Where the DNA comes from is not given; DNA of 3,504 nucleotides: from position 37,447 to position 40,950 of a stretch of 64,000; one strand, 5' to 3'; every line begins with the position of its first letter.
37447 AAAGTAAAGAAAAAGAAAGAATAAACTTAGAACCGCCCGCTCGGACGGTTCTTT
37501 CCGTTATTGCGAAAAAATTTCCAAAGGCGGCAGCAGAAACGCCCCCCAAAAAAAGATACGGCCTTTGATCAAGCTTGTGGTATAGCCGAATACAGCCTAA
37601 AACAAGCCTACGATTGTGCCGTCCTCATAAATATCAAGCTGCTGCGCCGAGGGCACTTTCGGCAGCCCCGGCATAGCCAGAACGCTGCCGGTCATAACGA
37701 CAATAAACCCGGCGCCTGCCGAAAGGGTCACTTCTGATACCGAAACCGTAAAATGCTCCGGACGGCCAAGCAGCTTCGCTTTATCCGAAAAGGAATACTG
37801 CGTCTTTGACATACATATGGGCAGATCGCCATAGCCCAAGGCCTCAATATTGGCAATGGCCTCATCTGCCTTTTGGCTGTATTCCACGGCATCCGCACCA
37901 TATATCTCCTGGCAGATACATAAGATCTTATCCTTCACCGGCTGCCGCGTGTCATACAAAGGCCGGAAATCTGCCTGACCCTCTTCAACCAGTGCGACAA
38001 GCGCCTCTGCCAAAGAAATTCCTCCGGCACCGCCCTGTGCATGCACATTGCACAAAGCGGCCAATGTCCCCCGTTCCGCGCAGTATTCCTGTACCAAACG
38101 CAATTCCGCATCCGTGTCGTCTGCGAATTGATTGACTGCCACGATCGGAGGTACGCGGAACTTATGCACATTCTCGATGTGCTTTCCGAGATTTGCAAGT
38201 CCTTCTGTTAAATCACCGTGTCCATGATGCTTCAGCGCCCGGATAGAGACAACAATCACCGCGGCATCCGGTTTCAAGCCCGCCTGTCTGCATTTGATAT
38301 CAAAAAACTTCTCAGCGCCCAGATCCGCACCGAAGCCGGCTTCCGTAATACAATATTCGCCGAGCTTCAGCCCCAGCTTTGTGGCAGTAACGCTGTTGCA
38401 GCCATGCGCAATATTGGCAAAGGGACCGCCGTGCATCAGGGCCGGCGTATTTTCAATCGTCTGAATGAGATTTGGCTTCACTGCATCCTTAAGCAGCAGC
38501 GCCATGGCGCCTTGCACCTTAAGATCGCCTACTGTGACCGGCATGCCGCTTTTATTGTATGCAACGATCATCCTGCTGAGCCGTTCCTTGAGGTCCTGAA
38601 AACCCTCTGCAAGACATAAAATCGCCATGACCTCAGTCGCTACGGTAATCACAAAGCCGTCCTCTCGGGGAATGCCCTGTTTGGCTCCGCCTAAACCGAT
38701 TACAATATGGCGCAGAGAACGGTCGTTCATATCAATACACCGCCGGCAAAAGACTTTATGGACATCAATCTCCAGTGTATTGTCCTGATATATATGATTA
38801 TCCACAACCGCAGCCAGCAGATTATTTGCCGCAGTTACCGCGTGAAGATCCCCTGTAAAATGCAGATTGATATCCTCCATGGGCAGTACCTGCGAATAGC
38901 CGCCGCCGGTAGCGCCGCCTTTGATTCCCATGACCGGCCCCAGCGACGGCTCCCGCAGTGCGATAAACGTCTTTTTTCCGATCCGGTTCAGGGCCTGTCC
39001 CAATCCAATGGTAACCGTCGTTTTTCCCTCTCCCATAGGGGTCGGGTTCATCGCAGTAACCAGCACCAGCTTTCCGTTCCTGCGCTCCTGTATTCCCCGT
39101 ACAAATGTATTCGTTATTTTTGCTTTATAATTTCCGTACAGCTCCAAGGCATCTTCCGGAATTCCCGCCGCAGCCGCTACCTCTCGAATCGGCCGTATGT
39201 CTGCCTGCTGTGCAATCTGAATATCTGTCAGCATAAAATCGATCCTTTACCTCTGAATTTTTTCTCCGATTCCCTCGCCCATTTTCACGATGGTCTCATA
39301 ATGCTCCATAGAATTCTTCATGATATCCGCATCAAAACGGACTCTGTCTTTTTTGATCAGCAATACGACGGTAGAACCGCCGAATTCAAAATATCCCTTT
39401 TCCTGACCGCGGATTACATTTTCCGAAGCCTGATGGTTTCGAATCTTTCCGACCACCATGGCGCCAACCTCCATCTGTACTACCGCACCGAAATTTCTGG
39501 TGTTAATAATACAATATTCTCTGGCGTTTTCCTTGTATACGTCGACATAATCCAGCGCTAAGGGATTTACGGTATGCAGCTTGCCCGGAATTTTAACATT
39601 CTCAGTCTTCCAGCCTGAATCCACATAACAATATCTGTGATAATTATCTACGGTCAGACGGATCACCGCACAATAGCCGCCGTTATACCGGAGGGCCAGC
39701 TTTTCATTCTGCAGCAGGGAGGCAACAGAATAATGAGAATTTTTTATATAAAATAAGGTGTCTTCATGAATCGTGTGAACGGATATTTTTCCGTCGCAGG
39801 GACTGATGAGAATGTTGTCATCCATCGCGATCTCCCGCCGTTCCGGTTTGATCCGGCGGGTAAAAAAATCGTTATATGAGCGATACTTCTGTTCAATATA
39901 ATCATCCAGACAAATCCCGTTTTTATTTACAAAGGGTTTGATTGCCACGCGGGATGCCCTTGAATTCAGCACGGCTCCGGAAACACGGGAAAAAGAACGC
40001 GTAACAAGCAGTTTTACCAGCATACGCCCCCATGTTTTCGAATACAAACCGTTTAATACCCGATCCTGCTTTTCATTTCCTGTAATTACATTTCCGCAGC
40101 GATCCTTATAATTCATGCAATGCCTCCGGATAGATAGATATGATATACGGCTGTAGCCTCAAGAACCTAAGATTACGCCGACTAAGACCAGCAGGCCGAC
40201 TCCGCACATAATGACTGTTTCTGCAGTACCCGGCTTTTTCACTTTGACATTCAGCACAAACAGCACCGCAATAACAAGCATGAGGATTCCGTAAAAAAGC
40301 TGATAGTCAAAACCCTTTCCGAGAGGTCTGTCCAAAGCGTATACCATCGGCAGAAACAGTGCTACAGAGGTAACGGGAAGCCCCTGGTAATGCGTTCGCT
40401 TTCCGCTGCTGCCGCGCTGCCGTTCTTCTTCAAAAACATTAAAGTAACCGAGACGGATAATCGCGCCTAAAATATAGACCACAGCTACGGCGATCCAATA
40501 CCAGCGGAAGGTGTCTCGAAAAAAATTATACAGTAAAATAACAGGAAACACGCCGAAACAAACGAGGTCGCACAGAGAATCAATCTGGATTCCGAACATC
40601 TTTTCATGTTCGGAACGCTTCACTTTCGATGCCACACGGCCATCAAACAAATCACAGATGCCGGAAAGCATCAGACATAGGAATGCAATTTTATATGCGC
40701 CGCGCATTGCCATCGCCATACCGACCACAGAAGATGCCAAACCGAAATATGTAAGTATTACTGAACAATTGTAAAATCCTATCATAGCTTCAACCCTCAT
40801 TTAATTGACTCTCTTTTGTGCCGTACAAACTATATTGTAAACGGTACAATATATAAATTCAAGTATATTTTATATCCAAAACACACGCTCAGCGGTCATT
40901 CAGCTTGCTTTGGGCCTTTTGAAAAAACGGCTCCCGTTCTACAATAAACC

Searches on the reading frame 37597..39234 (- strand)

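Call 8: search_protein_families(library=pfam, proteins=[window:37597-39234:-], max_evalue=0.001)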
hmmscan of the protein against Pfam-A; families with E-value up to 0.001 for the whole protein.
window:37597-39234:- (545 aa): 1 family
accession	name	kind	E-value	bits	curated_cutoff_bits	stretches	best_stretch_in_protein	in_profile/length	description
PF01268.25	FTHFS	-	1.4e-252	839.3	27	1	3-545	2-556/556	Formate--tetrahydrofolate ligase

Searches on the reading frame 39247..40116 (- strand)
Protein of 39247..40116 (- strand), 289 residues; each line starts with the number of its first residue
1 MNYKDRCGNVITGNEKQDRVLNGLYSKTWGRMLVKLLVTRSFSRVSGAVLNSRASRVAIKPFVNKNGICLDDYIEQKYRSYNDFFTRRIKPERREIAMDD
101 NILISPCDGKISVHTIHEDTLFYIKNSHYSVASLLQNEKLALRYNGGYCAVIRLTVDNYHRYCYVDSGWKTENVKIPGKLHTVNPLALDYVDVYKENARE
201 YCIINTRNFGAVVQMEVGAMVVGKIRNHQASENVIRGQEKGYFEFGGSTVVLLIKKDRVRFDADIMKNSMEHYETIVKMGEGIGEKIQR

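Call 8: search_protein_families(library=pfam, proteins=[window:39247-40116:-], max_evalue=0.001)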
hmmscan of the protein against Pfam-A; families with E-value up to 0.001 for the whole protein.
window:39247-40116:- (289 aa): 1 family
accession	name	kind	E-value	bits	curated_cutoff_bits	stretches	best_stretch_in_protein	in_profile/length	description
PF02666.20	PS_Dcarbxylase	-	5.2e-56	189.9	22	1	82-284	2-197/198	Phosphatidylserine decarboxylase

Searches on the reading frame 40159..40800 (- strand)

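Call 8: search_protein_families(library=pfam, proteins=[window:40159-40800:-], max_evalue=0.001)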
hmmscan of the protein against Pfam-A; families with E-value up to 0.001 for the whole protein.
window:40159-40800:- (213 aa): 1 family
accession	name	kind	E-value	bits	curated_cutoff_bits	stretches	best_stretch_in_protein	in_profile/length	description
PF01066.26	CDP-OH_P_transf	-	3.5e-12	47.4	22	1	14-176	5-145/152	CDP-alcohol phosphatidyltransferase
